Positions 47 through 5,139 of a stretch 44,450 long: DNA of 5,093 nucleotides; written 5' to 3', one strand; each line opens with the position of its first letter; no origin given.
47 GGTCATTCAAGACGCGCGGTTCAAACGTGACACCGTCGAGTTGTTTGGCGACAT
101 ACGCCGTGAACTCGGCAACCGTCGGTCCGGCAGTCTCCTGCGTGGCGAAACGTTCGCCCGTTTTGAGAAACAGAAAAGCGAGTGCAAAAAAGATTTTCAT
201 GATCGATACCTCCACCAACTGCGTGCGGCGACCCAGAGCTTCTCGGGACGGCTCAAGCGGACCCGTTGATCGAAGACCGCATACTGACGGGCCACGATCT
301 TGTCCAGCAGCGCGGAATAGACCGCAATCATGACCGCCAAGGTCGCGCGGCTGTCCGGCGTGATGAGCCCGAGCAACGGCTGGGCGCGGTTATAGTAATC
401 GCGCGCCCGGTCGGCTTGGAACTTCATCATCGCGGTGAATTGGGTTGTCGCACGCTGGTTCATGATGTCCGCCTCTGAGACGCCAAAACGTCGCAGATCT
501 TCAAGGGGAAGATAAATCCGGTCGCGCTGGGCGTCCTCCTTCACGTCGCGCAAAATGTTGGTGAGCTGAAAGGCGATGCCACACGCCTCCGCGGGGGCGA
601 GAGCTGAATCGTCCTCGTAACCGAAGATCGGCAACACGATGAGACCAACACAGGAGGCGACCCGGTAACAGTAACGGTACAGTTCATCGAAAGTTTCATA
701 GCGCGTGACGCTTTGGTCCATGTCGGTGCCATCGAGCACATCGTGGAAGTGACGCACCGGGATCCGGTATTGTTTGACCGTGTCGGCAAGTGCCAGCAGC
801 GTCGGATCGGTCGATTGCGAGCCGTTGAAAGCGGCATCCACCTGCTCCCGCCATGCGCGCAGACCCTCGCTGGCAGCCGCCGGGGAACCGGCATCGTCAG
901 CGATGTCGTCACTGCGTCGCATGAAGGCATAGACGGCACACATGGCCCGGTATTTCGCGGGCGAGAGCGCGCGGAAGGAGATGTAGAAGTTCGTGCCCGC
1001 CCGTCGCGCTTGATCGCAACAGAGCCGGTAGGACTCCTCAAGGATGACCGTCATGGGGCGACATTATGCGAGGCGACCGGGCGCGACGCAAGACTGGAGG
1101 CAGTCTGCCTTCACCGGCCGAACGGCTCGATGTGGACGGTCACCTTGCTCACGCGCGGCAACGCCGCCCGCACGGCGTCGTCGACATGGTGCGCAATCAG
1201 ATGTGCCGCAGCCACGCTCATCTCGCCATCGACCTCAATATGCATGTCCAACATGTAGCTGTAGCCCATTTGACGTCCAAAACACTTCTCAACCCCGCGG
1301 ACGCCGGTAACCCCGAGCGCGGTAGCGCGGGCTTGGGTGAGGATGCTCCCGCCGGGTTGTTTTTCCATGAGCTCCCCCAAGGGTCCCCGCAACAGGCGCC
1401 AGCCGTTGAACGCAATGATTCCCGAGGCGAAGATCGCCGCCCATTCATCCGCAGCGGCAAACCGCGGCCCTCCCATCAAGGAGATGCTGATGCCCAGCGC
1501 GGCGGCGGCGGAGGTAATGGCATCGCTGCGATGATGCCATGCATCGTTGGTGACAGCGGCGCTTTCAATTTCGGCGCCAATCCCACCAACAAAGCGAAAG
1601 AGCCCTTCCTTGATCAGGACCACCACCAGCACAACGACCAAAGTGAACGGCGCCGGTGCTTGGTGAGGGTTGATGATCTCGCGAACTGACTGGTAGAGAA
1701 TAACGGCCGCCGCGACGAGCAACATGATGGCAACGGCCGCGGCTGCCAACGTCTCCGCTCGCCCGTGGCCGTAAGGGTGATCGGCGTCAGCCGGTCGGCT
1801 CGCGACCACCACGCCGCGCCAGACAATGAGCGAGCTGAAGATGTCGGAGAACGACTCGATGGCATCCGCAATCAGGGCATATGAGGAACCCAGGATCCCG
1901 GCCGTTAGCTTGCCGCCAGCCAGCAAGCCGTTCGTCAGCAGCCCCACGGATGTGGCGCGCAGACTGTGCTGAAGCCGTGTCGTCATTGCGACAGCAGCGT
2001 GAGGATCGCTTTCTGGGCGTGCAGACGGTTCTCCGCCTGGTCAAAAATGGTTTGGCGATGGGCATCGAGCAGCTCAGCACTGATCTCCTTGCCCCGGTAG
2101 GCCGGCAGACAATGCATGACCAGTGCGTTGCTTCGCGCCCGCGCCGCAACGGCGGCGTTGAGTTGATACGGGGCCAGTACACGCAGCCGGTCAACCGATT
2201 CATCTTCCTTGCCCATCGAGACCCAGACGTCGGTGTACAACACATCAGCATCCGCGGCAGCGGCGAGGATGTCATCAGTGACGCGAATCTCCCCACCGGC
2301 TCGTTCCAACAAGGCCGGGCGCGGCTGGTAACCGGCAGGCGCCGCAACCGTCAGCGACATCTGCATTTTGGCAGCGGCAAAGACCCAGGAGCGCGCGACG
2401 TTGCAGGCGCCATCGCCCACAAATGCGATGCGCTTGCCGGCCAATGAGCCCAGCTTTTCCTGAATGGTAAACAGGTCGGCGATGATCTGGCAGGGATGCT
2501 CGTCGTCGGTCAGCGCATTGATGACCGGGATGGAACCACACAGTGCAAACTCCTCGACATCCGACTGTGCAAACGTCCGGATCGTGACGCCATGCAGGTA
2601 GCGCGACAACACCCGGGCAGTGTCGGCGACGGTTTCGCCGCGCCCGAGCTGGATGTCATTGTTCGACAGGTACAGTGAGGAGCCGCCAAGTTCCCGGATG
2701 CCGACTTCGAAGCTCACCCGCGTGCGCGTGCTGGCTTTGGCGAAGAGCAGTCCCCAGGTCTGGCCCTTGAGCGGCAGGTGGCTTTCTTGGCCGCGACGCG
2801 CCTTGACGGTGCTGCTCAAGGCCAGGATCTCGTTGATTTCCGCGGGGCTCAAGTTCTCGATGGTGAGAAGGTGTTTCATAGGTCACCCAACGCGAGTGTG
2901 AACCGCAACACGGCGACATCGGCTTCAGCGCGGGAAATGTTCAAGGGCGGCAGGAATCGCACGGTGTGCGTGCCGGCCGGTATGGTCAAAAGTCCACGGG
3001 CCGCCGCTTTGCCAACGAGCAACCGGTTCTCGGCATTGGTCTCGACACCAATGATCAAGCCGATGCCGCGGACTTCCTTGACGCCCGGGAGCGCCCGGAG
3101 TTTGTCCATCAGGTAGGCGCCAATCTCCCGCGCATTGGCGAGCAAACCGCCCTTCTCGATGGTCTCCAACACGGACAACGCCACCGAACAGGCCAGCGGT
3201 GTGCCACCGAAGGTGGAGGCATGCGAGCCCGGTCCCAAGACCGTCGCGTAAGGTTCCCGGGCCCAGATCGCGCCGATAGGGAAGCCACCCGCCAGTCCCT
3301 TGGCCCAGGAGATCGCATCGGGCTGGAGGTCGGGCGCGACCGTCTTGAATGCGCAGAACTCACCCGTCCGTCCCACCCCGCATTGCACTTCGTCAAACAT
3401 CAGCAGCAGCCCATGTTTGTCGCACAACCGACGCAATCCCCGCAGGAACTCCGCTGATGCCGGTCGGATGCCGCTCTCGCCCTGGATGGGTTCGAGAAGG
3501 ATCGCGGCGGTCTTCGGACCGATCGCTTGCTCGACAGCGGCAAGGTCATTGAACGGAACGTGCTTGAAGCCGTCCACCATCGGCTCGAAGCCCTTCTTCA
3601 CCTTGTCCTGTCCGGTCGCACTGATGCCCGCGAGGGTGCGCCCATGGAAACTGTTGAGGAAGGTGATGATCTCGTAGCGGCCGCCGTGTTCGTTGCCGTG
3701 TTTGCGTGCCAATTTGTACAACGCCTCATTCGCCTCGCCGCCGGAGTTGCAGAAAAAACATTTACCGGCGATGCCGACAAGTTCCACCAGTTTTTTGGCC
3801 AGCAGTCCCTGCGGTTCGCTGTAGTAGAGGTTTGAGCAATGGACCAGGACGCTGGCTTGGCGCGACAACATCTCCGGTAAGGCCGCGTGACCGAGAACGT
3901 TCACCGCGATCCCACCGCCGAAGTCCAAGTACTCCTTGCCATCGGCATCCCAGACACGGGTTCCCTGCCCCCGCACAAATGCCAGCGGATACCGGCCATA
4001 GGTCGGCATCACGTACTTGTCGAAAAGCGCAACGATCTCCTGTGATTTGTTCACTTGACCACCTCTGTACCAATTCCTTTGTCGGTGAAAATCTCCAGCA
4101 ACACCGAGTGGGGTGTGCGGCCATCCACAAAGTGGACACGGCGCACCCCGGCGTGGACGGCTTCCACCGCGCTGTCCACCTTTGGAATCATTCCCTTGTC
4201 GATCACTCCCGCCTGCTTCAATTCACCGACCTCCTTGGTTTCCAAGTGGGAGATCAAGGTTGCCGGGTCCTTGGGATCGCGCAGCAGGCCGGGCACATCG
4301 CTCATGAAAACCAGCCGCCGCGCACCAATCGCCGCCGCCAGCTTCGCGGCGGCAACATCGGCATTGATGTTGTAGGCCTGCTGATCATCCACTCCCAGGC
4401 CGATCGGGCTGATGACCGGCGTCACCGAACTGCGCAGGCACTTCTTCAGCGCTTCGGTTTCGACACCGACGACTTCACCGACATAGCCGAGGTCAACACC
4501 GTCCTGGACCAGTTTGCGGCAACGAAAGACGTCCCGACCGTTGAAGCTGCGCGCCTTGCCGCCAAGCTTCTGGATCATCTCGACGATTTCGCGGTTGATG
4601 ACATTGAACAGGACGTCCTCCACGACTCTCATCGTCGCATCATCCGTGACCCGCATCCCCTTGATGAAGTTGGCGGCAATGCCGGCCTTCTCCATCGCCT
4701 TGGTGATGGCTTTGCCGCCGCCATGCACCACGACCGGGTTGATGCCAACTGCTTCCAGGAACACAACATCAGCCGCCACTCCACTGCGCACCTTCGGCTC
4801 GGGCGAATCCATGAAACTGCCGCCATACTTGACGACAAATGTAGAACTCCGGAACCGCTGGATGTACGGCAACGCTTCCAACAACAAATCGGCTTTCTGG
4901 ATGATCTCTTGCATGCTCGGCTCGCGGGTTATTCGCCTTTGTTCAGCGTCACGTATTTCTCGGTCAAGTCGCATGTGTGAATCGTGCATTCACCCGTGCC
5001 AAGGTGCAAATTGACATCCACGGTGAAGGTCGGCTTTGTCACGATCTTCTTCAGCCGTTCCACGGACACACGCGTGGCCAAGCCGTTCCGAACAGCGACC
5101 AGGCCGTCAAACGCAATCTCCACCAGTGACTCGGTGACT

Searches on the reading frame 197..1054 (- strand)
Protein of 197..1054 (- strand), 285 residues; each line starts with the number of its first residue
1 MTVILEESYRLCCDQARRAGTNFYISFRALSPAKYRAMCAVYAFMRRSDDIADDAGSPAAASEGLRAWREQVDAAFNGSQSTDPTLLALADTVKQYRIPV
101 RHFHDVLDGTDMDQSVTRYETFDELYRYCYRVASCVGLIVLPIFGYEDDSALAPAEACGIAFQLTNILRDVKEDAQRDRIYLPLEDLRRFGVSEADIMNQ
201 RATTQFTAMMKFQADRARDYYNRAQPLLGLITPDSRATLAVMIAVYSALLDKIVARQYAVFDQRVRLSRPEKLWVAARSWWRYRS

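Call 34: search_protein_families(library=pfam, proteins=[window:197-1054:-], max_evalue=0.00001)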
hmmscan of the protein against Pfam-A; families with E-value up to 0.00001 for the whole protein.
window:197-1054:- (285 aa): 1 family
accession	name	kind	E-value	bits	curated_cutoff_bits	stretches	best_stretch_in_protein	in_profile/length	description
PF00494.24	SQS_PSY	-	3.8e-82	276.4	26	1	17-270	2-262/263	Squalene/phytoene synthase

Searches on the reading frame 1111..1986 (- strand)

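Call 34: search_protein_families(library=pfam, proteins=[window:1111-1986:-], max_evalue=0.00001)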
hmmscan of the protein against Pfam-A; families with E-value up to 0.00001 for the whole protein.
window:1111-1986:- (291 aa): 2 families
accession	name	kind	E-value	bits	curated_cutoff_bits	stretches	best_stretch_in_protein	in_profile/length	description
PF01545.26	Cation_efflux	-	3.7e-43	148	26.6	1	14-207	3-198/198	Cation efflux family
PF16916.11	ZT_dimer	-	9.1e-20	70.9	26.7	1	216-289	6-78/78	Dimerisation domain of Zinc Transporter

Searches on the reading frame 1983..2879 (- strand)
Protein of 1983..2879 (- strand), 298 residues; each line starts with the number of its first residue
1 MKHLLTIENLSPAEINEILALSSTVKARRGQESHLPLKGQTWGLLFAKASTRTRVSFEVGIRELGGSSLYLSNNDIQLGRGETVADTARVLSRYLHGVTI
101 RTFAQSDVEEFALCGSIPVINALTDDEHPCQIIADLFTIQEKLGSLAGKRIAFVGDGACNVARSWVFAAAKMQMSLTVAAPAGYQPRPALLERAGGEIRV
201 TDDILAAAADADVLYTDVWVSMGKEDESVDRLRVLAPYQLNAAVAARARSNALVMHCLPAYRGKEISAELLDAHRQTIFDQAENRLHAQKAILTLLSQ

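Call 34: search_protein_families(library=pfam, proteins=[window:1983-2879:-], max_evalue=0.00001)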
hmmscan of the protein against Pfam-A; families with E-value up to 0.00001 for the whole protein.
window:1983-2879:- (298 aa): 2 families
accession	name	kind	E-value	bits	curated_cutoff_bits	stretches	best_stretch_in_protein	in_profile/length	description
PF00185.30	OTCace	-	1.2e-50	172.1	29.4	1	148-295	2-156/157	Aspartate/ornithine carbamoyltransferase, Asp/Orn binding domain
PF02729.26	OTCace_N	-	5e-48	163.4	29.9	1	2-141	1-148/148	Aspartate/ornithine carbamoyltransferase, carbamoyl-P binding domain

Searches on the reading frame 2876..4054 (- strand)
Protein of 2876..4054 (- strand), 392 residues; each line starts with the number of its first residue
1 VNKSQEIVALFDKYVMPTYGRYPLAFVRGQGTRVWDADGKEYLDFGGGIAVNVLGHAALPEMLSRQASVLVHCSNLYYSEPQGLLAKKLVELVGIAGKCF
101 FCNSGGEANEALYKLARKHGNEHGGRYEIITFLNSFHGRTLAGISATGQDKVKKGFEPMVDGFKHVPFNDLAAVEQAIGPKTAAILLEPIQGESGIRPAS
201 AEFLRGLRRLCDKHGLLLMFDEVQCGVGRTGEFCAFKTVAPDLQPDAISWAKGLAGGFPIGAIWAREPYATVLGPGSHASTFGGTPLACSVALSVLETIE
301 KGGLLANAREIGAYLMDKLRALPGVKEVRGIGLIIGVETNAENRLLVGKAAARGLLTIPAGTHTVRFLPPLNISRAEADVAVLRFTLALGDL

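Call 34: search_protein_families(library=pfam, proteins=[window:2876-4054:-], max_evalue=0.00001)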
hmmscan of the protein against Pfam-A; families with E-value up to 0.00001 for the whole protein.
window:2876-4054:- (392 aa): 1 family
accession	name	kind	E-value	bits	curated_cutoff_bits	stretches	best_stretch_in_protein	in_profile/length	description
PF00202.27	Aminotran_3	-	4.6e-105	352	30.5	1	20-388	7-402/403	Aminotransferase class-III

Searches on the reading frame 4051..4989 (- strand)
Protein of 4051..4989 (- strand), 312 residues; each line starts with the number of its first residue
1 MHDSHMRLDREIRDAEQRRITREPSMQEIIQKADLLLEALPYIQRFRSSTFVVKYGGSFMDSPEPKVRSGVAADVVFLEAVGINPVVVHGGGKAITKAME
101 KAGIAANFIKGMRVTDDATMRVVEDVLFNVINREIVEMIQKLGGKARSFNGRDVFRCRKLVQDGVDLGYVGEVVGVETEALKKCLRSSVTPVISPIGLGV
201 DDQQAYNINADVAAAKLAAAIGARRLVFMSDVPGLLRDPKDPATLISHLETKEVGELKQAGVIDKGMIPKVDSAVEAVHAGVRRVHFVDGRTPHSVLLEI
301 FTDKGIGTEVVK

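Call 34: search_protein_families(library=pfam, proteins=[window:4051-4989:-], max_evalue=0.00001)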
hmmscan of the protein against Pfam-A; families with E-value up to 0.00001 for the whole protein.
window:4051-4989:- (312 aa): 1 family
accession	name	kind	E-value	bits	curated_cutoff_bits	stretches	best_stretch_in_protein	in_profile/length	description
PF00696.33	AA_kinase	-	4.4e-44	151.4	24.9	1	50-289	2-234/234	Amino acid kinase family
